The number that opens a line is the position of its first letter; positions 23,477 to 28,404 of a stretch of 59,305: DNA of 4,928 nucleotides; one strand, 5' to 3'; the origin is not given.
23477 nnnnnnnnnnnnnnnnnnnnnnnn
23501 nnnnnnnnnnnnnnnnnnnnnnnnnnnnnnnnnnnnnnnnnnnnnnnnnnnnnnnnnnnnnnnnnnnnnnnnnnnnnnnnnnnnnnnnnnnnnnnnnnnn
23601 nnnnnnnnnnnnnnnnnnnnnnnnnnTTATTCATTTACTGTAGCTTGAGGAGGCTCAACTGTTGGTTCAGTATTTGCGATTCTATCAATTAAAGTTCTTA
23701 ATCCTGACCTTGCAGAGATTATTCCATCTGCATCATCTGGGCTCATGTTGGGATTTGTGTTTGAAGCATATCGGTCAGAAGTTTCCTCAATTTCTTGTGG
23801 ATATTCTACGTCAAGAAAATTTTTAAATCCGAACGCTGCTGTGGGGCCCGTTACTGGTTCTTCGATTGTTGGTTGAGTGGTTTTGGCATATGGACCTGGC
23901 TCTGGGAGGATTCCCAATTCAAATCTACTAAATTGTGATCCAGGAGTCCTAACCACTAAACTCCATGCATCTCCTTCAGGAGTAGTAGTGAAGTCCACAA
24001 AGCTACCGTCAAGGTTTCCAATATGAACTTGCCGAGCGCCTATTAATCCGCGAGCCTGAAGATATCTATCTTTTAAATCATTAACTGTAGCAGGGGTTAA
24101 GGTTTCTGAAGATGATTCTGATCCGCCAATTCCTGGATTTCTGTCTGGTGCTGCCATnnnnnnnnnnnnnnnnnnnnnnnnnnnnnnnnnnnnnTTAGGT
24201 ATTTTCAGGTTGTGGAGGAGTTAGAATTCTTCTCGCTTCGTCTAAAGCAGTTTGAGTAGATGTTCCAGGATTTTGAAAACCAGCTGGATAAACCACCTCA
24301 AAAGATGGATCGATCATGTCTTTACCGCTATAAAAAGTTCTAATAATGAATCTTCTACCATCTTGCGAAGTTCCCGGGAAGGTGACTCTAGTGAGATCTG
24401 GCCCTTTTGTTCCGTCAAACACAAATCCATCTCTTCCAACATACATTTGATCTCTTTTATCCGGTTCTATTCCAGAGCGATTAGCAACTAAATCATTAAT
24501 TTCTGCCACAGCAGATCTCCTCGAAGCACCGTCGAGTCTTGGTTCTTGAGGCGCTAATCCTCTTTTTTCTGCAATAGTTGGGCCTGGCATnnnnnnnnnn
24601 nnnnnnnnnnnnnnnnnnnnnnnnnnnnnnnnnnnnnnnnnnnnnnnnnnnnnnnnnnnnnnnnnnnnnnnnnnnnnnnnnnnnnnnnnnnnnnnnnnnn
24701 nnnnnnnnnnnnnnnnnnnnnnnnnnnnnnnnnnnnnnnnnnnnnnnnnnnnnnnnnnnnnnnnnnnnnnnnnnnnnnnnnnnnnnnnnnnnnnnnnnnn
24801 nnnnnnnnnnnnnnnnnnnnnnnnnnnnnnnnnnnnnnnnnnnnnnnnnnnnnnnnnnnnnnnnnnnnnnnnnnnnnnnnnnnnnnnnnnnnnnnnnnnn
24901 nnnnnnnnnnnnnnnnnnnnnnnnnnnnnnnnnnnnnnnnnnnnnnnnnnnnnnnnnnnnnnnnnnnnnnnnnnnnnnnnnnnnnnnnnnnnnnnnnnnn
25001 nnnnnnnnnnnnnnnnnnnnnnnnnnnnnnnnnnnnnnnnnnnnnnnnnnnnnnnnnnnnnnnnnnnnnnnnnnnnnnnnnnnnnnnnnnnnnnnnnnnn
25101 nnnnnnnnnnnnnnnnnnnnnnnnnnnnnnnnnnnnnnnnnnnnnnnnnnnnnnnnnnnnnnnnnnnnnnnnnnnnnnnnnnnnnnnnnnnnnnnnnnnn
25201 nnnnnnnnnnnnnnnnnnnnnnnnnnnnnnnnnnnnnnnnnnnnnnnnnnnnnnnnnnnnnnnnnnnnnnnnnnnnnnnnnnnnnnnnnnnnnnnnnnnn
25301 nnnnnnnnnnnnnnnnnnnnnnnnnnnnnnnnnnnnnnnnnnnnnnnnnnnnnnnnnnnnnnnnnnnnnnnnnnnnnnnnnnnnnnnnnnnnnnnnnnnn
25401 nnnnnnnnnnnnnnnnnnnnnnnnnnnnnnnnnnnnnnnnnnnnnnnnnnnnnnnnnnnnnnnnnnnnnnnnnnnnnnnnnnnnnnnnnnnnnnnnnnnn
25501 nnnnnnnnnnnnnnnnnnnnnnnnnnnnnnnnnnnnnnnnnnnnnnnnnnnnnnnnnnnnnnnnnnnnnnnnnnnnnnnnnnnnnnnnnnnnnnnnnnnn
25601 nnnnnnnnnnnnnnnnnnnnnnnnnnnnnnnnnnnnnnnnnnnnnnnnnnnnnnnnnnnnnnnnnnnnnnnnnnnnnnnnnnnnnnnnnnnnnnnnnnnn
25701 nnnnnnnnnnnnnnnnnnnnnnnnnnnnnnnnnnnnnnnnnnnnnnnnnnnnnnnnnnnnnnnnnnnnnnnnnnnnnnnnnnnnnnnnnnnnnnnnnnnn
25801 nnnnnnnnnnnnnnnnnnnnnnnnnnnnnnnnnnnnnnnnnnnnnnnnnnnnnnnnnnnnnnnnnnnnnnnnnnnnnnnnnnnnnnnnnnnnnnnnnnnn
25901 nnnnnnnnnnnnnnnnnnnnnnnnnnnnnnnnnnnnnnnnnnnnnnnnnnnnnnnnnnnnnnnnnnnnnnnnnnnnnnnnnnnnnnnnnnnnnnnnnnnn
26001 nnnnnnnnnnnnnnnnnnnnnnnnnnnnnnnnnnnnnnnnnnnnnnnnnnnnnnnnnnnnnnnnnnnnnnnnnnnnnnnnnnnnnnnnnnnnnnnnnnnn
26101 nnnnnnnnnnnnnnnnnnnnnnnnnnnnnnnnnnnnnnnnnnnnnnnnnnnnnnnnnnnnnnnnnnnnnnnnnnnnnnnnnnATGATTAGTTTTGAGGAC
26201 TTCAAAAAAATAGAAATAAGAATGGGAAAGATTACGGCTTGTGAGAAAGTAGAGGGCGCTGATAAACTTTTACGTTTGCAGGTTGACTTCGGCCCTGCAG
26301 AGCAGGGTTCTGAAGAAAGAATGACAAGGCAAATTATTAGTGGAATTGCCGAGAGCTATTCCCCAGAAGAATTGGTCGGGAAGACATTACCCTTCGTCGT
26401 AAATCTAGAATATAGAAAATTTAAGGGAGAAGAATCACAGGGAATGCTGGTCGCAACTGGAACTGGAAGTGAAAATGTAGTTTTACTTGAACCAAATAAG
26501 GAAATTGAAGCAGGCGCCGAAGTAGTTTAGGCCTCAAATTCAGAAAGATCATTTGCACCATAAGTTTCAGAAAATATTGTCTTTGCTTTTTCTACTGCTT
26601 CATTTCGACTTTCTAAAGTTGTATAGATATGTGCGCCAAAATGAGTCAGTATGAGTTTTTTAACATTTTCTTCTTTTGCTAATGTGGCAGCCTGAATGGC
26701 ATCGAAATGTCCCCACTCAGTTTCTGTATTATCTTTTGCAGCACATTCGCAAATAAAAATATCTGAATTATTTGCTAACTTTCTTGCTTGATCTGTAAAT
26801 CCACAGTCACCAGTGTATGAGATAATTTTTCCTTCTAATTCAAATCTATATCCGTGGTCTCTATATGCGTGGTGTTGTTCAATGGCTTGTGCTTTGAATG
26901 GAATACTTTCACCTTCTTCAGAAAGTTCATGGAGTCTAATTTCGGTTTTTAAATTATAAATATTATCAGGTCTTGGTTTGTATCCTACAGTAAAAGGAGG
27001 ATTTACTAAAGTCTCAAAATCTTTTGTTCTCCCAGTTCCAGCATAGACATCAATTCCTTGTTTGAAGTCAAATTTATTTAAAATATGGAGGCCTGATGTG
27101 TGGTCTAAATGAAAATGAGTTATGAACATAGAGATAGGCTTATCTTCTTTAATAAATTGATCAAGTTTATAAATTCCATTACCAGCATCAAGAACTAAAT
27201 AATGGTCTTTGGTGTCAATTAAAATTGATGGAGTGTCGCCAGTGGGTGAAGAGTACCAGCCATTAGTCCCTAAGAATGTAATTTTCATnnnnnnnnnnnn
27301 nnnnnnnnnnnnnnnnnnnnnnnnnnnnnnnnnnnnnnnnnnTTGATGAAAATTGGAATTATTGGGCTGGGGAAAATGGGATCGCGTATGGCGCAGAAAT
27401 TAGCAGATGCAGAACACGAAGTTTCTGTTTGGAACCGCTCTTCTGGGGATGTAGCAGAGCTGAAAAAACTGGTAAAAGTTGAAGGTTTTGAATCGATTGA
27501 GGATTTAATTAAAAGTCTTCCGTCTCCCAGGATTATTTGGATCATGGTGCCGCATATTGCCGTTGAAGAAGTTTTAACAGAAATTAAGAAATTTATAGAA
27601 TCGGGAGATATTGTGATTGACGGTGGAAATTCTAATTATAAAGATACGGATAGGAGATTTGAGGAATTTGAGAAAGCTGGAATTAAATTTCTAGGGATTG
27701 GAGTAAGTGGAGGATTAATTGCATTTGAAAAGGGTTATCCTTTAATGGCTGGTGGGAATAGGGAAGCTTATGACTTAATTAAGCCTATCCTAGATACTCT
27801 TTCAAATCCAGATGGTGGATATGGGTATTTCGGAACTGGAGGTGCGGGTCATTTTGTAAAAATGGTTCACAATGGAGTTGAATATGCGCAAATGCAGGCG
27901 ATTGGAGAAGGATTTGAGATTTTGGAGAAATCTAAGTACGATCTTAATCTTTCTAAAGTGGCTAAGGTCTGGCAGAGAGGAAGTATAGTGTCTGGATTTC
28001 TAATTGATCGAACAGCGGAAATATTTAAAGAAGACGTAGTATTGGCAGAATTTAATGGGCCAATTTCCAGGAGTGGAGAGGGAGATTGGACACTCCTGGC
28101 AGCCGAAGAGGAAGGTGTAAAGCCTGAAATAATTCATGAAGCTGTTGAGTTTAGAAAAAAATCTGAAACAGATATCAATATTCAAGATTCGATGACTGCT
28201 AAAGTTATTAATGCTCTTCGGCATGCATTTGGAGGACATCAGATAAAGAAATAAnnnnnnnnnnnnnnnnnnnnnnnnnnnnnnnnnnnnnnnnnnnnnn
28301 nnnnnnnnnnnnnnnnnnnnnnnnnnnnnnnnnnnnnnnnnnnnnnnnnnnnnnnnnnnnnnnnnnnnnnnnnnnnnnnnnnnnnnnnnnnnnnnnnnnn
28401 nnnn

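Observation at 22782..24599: Three-gene orphan cluster, each gene with an identical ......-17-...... leaderless promoter, splitting pgl from zwf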

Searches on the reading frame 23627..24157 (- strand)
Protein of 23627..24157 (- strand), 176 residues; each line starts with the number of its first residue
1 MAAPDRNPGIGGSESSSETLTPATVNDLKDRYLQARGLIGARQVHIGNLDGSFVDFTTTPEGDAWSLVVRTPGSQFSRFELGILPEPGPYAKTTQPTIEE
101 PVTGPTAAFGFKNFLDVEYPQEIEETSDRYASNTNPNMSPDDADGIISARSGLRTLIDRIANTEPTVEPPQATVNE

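Call 7: search_protein_families(library=pfam, proteins=[window:23627-24157:-], max_evalue=1)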
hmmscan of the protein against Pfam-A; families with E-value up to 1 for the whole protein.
window:23627-24157:- (176 aa): 0 families

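Call 15: find_homologous_proteins(query=window:23627-24157:-)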
Query window:23627-24157:- (176 aa): 2 proteins with E <= 0.001 among 60 candidates.
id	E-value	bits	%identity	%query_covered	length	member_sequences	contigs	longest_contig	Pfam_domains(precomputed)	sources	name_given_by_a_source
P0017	2.8e-111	387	100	100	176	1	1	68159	-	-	-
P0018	3.9e-95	335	87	99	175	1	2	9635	-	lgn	-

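Call 50: search_protein_families(library=ncbifam, proteins=[P0017], max_evalue=1)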
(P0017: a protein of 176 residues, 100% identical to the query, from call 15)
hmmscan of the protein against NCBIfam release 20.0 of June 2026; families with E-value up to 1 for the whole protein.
P0017 (176 aa): 0 families

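Call 51: search_protein_families(library=padloc, proteins=[P0017], max_evalue=1)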
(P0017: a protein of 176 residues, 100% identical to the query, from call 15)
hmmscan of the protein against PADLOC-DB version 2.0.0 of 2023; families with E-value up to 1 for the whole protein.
P0017 (176 aa): 0 families

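Call 59: search_protein_families(library=phrogs, proteins=[P0017], max_evalue=1)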
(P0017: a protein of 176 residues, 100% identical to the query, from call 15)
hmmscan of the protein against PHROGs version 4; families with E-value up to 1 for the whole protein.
P0017 (176 aa): 0 families

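Call 95: search_solved_structures(query=A6, max_evalue=10)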
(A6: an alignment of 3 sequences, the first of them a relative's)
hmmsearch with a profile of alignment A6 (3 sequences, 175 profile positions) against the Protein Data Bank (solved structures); distinct sequences matched with E-value up to 10: 5.
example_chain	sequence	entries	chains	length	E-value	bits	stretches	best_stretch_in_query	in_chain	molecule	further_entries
2di7_A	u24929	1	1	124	0.001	22.1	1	33-95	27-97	BK158_1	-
9w47_A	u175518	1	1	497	0.011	18.7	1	33-91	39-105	Protein O-glucosyltransferase 2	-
8iee_D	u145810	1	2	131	0.57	13.1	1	15-77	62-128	VHH-31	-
1rcw_A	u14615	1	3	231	1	12.3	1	94-151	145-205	CT610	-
8va9_A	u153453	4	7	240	1.1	12.2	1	94-151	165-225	4-aminobenzoate synthase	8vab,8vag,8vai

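Call 98: search_solved_structures(query=A6, max_evalue=0.05, show_alignments=2)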
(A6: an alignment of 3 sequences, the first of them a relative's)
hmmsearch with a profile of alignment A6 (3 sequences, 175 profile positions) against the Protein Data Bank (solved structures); distinct sequences matched with E-value up to 0.05: 2.
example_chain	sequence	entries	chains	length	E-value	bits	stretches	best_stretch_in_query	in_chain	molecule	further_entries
2di7_A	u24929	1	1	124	0.001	22.1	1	33-95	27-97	BK158_1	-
9w47_A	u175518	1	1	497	0.011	18.7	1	33-91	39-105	Protein O-glucosyltransferase 2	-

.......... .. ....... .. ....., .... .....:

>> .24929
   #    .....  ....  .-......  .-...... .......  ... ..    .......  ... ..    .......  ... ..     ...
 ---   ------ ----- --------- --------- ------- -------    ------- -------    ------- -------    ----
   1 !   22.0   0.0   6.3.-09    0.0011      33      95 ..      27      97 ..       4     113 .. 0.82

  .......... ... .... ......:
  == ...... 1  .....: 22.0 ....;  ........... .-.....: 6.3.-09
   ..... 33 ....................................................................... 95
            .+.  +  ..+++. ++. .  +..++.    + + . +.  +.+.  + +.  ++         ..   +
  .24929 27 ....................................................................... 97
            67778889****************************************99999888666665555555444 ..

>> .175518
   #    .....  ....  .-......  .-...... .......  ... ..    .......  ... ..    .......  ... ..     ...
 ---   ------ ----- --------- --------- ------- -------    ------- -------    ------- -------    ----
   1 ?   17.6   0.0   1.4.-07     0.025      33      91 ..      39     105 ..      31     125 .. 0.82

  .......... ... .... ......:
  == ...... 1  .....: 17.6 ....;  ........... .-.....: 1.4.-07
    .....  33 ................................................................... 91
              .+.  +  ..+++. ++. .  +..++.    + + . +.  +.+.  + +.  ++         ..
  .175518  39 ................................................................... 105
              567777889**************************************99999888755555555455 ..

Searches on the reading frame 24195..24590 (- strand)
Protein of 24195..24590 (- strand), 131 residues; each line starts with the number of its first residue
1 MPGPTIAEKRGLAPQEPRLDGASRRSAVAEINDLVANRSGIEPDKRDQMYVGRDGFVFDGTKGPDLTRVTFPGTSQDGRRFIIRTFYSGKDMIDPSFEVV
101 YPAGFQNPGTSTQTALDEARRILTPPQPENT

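Call 7: search_protein_families(library=pfam, proteins=[window:24195-24590:-], max_evalue=1)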
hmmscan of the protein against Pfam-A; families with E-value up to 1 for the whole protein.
window:24195-24590:- (131 aa): 1 family
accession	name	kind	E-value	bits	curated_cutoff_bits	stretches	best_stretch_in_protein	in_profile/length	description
PF18866.6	CxC7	-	0.087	13.3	27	1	62-92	24-54/64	CxC7 like cysteine cluster associated with KDZ transposases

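Call 16: find_homologous_proteins(query=window:24195-24590:-)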
Query window:24195-24590:- (131 aa): 10 proteins with E <= 0.001 among 36 candidates.
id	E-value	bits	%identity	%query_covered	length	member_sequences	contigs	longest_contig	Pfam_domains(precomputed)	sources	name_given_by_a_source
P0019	2.4e-81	288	100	100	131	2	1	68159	-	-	-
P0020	2.2e-57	210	71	99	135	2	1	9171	-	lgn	-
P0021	1.6e-55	204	70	92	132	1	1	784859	-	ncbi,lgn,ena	-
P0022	6.7e-53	196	70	99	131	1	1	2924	-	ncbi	-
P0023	1.5e-52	195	66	98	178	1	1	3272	-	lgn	-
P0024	1.3e-51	192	69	99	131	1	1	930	-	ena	-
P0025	9.0e-51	189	65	99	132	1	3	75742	-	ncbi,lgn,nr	ncbi:MAG: hypothetical protein KBD51_02605 [Candidatus Levybacteria bacterium]|nr:hypothetical prote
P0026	7.9e-49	183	66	99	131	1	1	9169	-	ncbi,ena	-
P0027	6.4e-45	170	62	99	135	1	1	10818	-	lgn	-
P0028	1.3e-29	121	71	63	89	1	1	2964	-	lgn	-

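Call 38: predict_structure(alignment_id=A2)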
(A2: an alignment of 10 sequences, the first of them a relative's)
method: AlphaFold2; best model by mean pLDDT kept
length: 131 residues; sequences in the alignment: 10
mean_pLDDT: 81.5   pTM: 0.74
mean pLDDT of the five models: 81.5, 81.2, 69.3, 67.8, 67.1
residues with pLDDT >= 90: 46; 70-90: 62; 50-70: 18; < 50: 5
segments of 3 or more residues with pLDDT < 50: 1-3
pLDDT, mean of each block of 10 residues (from residue 1): 51 71 91 91 89 88 86 87 87 86 77 91 70 39
secondary structure, 60 per line:
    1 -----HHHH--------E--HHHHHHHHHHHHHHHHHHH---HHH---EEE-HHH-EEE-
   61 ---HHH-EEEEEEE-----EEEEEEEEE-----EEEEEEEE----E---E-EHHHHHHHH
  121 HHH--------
elements in order: H6-9 H21-39 E49-51 E57-59 E68-74 E80-88 E94-101 H113-123

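Call 42: fold_search(model_id=the predicted structure, library=pdb)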
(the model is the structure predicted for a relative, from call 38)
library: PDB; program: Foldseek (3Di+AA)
matches with E <= 10: 397; with E <= 0.001: 0
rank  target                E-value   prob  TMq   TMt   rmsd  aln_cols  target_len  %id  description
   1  7abw_B                7.5e-02  0.23  0.21  0.10  13.3       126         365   16  Crystal structure of siderophore reductase FoxB (released 2021-09-01)
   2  7abw_A                2.7e-01  0.12  0.20  0.10  13.9       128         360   16  Crystal structure of siderophore reductase FoxB (released 2021-09-01)
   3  1gjq_A                3.1e-01  0.14  0.23  0.07  11.7        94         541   17  Pseudomonas aeruginosa cd1 nitrite reductase reduced cyanide complex (released 2002-08-01)
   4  5gzi_A                3.5e-01  0.13  0.24  0.12   9.5       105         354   11  Cyclodeaminase_PA (released 2018-01-17)
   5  9hqv_Yt               3.9e-01  0.11  0.24  0.24  24.4       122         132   15  Cryo-EM structure of the small subunit of the mitochondrial ribosome from Toxoplasma gondii (released 2025-06-11)
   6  5gzi_B                4.4e-01  0.12  0.24  0.13   9.5       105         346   11  Cyclodeaminase_PA (released 2018-01-17)
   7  4ic0_D                4.7e-01  0.06  0.17  0.08  19.1       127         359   12  Crystal Structure of PAI-1 in Complex with Gallate (released 2013-12-11)
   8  6tsi_A                5.9e-01  0.11  0.23  0.07  11.6        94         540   17  cd1 nitrite reductase NirS with bound dihydro-heme d1 (released 2020-11-18)
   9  6l2n_B                5.9e-01  0.06  0.23  0.15  15.1       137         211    9  Crystal structure of the R.PabI(Y68F-K154A)-dsDNA(GTAC-3bp-GTAC) complex (released 2020-03-18)
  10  1bl9_A                6.3e-01  0.11  0.23  0.07  11.6        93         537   17  CONFORMATIONAL CHANGES OCCURRING UPON REDUCTION IN NITRITE REDUCTASE FROM PSEUDOMONAS AERUGINOSA (released 1999-04-27)
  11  4qg5_A                7.5e-01  0.06  0.21  0.08   9.8       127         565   19  Crystal structure of phosphoglucomutase from Leishmania major at 3.5 angstrom resolution (released 2015-05-27)
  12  1dy7_B                8.0e-01  0.13  0.23  0.07  10.6        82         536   16  Cytochrome cd1 Nitrite Reductase, CO complex (released 2000-09-24)
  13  1aoq_A                8.0e-01  0.13  0.23  0.07  11.3        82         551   15  CYTOCHROME CD1 NITRITE REDUCTASE WITH SUBSTRATE AND PRODUCT BOUND (released 1998-02-04)
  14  5gzl_B                8.0e-01  0.09  0.24  0.12   9.5       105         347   11  Cyclodeaminase_PA (released 2018-01-17)
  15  1hzu                  8.0e-01  0.09  0.22  0.07  11.5        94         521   17  DOMAIN SWING UPON HIS TO ALA MUTATION IN NITRITE REDUCTASE OF PSEUDOMONAS AERUGINOSA (released 2001-09-26)
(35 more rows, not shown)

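Call 50: search_protein_families(library=ncbifam, proteins=[P0019], max_evalue=1)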
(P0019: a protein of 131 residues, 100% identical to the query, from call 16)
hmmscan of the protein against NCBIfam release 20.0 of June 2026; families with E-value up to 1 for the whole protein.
P0019 (131 aa): 0 families

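Call 51: search_protein_families(library=padloc, proteins=[P0019], max_evalue=1)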
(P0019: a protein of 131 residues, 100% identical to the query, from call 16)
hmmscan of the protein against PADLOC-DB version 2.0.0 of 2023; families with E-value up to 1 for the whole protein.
P0019 (131 aa): 0 families

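Call 58: search_solved_structures(query=A2, max_evalue=10)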
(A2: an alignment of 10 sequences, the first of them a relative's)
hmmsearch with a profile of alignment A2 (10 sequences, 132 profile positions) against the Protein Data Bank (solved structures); distinct sequences matched with E-value up to 10: 2.
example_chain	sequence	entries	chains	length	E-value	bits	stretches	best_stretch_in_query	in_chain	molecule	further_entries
5h07_A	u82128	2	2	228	0.52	13.3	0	27-54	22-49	Polyubiquitin-C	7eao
6zmv_A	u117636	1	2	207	0.66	12.9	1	68-106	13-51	muramidase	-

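Call 59: search_protein_families(library=phrogs, proteins=[P0019], max_evalue=1)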
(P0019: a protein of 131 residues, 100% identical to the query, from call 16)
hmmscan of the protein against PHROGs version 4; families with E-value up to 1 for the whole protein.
P0019 (131 aa): 0 families

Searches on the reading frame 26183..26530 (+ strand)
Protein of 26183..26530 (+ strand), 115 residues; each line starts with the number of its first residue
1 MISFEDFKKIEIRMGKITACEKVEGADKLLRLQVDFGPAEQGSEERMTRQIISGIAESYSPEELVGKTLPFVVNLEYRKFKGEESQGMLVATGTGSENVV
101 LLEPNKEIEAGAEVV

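Call 68: search_protein_families(library=pfam, proteins=[window:26183-26530:+], max_evalue=0.01)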
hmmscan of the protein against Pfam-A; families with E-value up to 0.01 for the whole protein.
window:26183-26530:+ (115 aa): 1 family
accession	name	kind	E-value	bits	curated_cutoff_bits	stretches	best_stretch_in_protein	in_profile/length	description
PF01588.26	tRNA_bind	-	1.4e-24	86.4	27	1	12-112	1-95/96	Putative tRNA binding domain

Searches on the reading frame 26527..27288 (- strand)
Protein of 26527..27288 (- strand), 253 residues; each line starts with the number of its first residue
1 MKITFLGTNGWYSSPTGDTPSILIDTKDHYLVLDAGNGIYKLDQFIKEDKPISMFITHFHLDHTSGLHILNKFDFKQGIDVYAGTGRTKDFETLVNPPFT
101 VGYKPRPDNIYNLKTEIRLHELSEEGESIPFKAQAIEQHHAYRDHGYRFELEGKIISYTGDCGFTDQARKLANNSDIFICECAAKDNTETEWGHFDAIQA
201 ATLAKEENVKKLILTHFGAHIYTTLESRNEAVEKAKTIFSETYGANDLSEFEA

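Call 68: search_protein_families(library=pfam, proteins=[window:26527-27288:-], max_evalue=0.01)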
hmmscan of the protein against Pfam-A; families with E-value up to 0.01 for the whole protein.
window:26527-27288:- (253 aa): 2 families
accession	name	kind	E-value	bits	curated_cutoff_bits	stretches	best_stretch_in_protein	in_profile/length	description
PF12706.13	Lactamase_B_2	-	1.9e-17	63.9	27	1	32-217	4-200/200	Beta-lactamase superfamily domain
PF00753.33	Lactamase_B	-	1.9e-06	28.4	22.7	1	18-163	5-151/196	Metallo-beta-lactamase superfamily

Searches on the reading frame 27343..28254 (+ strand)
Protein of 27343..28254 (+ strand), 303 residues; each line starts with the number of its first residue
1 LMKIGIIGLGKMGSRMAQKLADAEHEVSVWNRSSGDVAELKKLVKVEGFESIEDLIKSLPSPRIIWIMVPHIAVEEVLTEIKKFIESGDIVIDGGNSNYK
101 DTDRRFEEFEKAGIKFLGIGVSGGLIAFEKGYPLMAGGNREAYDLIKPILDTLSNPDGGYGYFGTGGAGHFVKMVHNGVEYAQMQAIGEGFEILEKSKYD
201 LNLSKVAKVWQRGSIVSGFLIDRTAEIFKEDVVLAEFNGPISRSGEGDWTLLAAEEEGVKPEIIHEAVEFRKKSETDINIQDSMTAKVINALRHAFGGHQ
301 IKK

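Call 68: search_protein_families(library=pfam, proteins=[window:27343-28254:+], max_evalue=0.01)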
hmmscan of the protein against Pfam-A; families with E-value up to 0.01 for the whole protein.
window:27343-28254:+ (303 aa): 11 families
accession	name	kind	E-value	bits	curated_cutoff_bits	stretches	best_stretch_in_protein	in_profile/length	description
PF03446.21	NAD_binding_2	-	3.1e-40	138.3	21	1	3-155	1-154/161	NAD binding domain of 6-phosphogluconate dehydrogenase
PF00393.24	6PGD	-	1.5e-20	74.2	27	1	169-275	1-114/290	6-phosphogluconate dehydrogenase, C-terminal domain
PF03807.23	F420_oxidored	-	2.5e-09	38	21.6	1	3-94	1-91/94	NADP oxidoreductase coenzyme F420-dependent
PF01210.29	NAD_Gly3P_dh_N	-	4.7e-07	30.3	23.1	1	3-92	1-100/158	NAD-dependent glycerol-3-phosphate dehydrogenase N-terminus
PF01408.29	GFO_IDH_MocA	-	1.6e-05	26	24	1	2-71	1-72/120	Oxidoreductase family, NAD-binding Rossmann fold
PF01488.26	Shikimate_DH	-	1.6e-05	25.4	24.3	1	3-58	14-72/138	Shikimate / quinate 5-dehydrogenase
PF02558.23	ApbA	-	2.6e-05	24.3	22.2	1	4-87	1-92/150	Ketopantoate reductase PanE/ApbA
PF02826.25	2-Hacid_dh_C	-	7.5e-05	22.6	25.1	1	2-55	37-88/178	D-isomer specific 2-hydroxyacid dehydrogenase, NAD binding domain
PF14833.11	NAD_binding_11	-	0.00046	20.9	30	1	167-226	1-58/122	NAD-binding of NADP-dependent 3-hydroxyisobutyrate dehydrogenase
PF07991.19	KARI_N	-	0.00047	20.2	20.6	1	3-91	6-91/165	Acetohydroxy acid isomeroreductase, NADPH-binding domain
PF02737.24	3HCDH_N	-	0.00056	20.3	22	1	3-45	1-43/180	3-hydroxyacyl-CoA dehydrogenase, NAD binding domain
